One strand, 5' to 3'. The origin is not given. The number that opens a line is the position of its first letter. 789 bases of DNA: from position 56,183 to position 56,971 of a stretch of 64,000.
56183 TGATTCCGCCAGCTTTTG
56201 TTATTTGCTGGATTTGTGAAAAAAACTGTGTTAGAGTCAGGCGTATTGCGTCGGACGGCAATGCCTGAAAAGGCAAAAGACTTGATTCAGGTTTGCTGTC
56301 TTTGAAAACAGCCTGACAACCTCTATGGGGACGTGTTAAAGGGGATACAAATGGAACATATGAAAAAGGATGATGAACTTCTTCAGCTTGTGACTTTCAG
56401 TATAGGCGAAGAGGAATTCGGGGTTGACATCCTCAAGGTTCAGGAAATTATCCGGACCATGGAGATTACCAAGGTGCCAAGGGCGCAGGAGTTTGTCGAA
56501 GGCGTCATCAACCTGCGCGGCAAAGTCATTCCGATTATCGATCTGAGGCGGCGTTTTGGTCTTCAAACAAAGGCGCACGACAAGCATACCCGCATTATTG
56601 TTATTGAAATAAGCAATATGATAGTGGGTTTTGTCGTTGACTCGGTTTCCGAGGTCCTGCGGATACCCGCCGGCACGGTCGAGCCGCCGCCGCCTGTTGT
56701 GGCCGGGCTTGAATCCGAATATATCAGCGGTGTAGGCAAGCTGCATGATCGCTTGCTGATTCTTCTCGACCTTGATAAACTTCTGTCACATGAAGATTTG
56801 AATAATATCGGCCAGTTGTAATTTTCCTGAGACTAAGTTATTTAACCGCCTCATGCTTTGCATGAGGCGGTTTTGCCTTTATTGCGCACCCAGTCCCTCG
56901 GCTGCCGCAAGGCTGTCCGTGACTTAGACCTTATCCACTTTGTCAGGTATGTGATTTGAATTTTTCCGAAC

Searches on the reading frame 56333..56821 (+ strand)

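Call 78: search_protein_families(library=pfam, proteins=[window:56333-56821:+], max_evalue=0.0001)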
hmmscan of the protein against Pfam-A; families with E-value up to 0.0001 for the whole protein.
window:56333-56821:+ (162 aa): 1 family
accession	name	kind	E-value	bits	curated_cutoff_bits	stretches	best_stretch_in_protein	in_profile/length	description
PF01584.24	CheW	-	2.8e-44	150.5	23.5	1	18-154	1-137/138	CheW-like domain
